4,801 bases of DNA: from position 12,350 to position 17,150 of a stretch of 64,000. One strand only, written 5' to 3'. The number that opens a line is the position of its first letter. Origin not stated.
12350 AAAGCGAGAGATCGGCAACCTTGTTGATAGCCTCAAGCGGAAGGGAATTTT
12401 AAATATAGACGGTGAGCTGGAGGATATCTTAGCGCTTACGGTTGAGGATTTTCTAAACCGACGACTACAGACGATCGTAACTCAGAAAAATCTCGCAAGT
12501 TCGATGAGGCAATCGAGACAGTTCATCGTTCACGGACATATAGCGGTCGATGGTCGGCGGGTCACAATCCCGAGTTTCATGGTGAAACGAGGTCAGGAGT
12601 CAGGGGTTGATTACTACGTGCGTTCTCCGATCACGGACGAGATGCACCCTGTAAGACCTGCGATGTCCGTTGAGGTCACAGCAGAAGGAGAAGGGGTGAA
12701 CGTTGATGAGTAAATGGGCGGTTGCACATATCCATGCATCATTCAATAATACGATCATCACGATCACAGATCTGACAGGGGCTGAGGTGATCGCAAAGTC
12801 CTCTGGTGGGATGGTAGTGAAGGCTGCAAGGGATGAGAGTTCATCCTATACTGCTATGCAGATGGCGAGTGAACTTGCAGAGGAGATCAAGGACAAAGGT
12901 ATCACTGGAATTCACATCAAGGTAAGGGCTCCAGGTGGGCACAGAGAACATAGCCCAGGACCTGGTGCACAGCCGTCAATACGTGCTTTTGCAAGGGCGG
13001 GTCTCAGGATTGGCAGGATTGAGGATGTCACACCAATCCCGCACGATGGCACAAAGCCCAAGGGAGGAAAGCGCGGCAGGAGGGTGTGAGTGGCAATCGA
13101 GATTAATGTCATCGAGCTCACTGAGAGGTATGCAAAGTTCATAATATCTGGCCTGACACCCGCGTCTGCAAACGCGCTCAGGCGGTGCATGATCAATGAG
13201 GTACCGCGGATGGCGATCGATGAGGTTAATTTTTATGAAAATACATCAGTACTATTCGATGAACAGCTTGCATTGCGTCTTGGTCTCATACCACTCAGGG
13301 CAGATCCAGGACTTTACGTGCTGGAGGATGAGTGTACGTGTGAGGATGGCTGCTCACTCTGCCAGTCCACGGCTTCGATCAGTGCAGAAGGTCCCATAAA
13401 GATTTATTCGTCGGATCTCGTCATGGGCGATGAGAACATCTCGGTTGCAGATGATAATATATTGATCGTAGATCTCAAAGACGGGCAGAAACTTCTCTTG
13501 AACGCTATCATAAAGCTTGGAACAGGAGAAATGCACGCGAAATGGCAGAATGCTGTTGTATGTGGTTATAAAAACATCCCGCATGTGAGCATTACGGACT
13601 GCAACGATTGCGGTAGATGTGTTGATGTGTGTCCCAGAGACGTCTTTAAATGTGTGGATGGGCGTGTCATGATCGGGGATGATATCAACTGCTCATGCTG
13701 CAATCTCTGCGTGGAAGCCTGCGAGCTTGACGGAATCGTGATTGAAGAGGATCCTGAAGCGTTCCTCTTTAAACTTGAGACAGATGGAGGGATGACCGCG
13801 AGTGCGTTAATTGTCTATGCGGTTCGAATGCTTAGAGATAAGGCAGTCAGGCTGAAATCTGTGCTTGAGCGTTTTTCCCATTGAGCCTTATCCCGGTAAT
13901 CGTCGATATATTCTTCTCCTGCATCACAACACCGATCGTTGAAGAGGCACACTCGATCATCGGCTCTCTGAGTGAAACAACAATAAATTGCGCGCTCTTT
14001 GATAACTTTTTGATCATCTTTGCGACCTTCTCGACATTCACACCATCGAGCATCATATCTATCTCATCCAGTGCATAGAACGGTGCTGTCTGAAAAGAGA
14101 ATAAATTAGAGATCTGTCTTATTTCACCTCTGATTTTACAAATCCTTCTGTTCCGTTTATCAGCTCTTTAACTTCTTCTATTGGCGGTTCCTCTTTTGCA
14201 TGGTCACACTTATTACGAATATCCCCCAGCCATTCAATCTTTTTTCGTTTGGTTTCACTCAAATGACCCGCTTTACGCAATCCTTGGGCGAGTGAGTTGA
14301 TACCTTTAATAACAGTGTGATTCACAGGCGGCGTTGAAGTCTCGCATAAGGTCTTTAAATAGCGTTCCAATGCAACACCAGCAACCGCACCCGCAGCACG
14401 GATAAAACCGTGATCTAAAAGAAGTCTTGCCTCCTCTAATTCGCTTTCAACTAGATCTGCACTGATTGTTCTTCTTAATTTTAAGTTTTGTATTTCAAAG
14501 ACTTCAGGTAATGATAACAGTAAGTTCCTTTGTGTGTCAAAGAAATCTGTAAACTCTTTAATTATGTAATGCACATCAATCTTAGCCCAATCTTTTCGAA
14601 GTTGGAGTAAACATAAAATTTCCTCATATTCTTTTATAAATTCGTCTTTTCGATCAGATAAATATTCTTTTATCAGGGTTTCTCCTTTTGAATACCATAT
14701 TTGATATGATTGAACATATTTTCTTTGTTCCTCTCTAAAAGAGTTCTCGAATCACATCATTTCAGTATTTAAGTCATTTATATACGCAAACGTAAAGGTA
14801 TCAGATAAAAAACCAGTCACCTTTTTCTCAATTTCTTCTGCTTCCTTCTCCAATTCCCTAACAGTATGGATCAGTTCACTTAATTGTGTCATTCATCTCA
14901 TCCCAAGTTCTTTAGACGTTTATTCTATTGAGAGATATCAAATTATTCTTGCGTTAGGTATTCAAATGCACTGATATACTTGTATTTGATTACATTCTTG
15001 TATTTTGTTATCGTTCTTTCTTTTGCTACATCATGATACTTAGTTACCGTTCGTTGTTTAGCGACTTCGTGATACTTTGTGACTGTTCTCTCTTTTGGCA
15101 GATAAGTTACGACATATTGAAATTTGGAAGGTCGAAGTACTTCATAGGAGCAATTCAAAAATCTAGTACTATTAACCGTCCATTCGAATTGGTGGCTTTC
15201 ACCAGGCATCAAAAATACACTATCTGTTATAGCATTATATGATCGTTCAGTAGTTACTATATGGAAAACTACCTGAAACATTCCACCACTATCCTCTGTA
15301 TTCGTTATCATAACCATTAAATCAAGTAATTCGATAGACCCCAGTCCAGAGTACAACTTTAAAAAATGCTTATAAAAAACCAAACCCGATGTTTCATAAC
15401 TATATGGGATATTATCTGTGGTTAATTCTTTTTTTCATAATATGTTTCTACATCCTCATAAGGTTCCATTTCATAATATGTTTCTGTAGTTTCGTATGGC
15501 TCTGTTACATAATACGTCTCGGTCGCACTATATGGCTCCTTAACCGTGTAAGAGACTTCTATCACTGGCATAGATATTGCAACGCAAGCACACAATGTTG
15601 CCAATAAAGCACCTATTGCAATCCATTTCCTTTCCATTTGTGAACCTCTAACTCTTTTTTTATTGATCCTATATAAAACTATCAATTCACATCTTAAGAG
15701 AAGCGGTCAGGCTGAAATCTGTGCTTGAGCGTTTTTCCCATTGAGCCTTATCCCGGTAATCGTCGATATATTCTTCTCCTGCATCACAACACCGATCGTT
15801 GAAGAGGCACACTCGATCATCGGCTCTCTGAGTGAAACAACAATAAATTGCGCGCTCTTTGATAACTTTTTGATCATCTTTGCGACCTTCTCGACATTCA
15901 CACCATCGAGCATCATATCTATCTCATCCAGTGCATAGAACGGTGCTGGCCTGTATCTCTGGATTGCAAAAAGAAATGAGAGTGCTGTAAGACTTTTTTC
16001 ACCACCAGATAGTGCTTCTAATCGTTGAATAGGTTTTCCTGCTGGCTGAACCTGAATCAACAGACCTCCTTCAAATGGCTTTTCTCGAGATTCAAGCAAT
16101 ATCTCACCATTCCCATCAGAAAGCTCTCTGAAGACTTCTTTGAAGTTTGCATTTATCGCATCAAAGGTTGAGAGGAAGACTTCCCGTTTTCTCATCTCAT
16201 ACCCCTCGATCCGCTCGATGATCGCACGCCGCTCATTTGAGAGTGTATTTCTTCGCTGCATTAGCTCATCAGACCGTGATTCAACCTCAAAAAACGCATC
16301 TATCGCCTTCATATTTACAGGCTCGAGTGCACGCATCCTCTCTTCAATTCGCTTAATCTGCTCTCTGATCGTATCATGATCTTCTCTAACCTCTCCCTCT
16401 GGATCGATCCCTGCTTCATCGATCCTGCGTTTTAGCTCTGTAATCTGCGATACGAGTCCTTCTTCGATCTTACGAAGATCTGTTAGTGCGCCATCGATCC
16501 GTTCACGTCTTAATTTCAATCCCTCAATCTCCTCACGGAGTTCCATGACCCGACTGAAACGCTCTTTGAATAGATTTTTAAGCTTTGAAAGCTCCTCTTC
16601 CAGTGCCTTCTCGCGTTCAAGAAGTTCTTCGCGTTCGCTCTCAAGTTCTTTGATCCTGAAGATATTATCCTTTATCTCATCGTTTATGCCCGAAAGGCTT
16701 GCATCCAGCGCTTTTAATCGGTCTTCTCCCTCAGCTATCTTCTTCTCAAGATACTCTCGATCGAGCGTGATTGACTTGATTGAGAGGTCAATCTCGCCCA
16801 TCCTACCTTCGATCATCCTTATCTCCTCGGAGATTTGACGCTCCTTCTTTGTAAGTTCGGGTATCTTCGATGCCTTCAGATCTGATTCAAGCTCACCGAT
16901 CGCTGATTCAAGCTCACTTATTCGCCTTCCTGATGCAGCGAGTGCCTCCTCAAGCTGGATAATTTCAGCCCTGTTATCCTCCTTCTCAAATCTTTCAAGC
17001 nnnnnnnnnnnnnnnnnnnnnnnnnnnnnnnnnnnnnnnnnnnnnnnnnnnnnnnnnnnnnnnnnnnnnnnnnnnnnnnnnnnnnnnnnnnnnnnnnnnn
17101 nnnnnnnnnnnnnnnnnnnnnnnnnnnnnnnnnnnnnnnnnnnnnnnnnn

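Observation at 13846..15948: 1.6-kb islet flanked by a perfect 243-bp direct repeat that duplicates the smc 3' end and supplies the 3' end of rpoD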

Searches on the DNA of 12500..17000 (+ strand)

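Call 52: search_rna_families(source=window, start=12500, end=17000, threshold=evalue, max_evalue=0.1)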
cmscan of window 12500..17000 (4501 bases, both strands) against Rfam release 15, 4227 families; matches with E-value up to 0.1: 0.
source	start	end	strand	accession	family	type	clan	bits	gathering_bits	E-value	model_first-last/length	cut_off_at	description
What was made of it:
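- Tried and rejected: Rfam also gave nothing on 12500-17000 (call 52).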

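Call 71: search_dna_similar(query=window:14089-15705:+, collection=phages, mode=distant, max_rows=5)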
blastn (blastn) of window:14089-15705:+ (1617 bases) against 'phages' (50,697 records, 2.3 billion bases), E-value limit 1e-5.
No match.

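Call 72: search_dna_similar(query=window:14089-15705:+, collection=plasmids, mode=distant, max_rows=5)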
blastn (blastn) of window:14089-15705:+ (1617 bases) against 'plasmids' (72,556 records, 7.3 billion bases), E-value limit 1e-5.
No match.

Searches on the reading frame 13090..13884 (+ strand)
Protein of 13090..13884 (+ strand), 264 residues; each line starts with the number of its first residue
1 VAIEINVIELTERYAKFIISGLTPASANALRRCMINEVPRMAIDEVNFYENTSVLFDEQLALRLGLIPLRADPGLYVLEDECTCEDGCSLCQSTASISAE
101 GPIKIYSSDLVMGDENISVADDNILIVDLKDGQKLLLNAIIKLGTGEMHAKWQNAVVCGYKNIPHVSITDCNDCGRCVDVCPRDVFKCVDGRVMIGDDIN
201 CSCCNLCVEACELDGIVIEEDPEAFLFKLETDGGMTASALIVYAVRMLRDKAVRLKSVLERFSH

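Call 6: search_protein_families(library=pfam, proteins=[window:13090-13884:+], max_evalue=0.1)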
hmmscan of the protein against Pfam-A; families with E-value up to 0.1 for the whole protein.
window:13090-13884:+ (264 aa): 14 families
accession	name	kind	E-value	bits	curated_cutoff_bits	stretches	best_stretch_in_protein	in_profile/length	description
PF01193.29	RNA_pol_L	-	3e-15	56.1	24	1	16-251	1-73/74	RNA polymerase Rpb3/Rpb11 dimerisation domain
PF01000.31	RNA_pol_A_bac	-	9.8e-15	55.3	33.9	1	58-151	4-101/119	RNA polymerase Rpb3/RpoA insert domain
PF00037.32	Fer4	-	7.1e-05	22.9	21.1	1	169-186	6-23/24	4Fe-4S binding domain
PF13187.11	Fer4_9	-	0.00013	22.4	27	2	156-184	34-50/52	4Fe-4S dicluster domain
PF12837.12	Fer4_6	-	0.00018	21.8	25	1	163-185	1-23/24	4Fe-4S binding domain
PF13746.11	Fer4_18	-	0.00052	20.6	27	1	165-212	55-96/114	4Fe-4S dicluster domain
PF13237.11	Fer4_10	-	0.0034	17.7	25.5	1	169-211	7-52/53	4Fe-4S dicluster domain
PF12797.12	Fer4_2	-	0.0059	17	24.5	1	168-182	7-21/22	4Fe-4S binding domain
PF13484.11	Fer4_16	-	0.0068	17.6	30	1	171-187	2-18/66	4Fe-4S double cluster binding domain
PF12838.12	Fer4_7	-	0.0093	16.8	27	1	163-185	30-52/52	4Fe-4S dicluster domain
PF12800.12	Fer4_4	-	0.012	16.4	24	1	170-183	3-16/17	4Fe-4S binding domain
PF12798.12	Fer4_3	-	0.021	16.1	27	1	171-184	1-14/15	4Fe-4S binding domain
PF25160.1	LdpA_Fe-S-bd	-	0.023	14.9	27.6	1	158-186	13-43/49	LdpA Fe-S cluster-binding domain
PF13534.11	Fer4_17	-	0.025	15.6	22.2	1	167-185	42-60/61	4Fe-4S dicluster domain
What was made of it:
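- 13090..13884 (+): rpoD (RNA polymerase subunit D, Rpb3-like with a 4Fe-4S domain). Its last 12 codons and stop lie in the left repeat copy. Pfam RNA_pol_L, RNA_pol_A_bac and Fer4 (call 6).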

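Call 7: find_related_loci(query=window:13090-13884:+, collection=genome_contigs, flank=10000)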
Query window:13090-13884:+ (264 aa) in genome_contigs; peptide patterns used: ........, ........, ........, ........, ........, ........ (x = any residue, [..] = any of these).
104 stretches matched a pattern; 2 encode a relative of the query (tblastn E <= 1e-3); 2 distinct loci.
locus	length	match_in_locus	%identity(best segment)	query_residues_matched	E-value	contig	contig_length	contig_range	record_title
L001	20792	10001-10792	77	1-264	9e-144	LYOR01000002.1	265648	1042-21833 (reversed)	MAG: Candidatus Syntrophoarchaeum butanivorans isolate BOX1 BOX1_11reassembly_contig02, whole genome shotgun sequence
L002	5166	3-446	72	117-264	2e-73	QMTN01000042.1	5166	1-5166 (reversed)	MAG: Thermoplasmata archaeon isolate B18_G2 B18_Guay2_scaffold_10822, whole genome shotgun sequence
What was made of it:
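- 13090..13884 (+): S. butanivorans (call 7).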

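Call 11: find_encoding_contigs(protein=window:13090-13884:+, flank=10000, max_places=10)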
Protein window:13090-13884:+ (264 aa): no gene with exactly this product is on record in the collection.

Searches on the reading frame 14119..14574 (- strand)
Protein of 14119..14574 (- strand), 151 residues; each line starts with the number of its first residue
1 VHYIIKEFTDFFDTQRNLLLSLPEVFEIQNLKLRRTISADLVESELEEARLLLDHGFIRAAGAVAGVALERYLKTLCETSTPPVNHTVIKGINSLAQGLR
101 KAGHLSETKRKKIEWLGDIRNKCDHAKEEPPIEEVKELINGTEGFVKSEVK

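Call 6: search_protein_families(library=pfam, proteins=[window:14119-14574:-], max_evalue=0.1)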
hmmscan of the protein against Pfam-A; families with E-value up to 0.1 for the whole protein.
window:14119-14574:- (151 aa): 3 families
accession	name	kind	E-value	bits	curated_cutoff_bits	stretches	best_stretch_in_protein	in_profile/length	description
PF05168.19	HEPN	-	8.7e-06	26.3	22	1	43-148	9-113/117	HEPN domain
PF13643.11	DUF4145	-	0.056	14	23.1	1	48-140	2-85/88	Domain of unknown function (DUF4145)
PF18971.5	CagA_N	-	0.093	11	27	1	45-139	571-664/876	CagA protein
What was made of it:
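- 14119..14892 (-): Pseudogene of a roughly 260-aa HEPN-domain protein with an Rx4H motif (RNKCDH). It has an in-frame TGA at 14752-14754 replacing an invariant Trp, and its native C-terminal tail is lost. Pfam HEPN 8.7e-6 (call 6).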
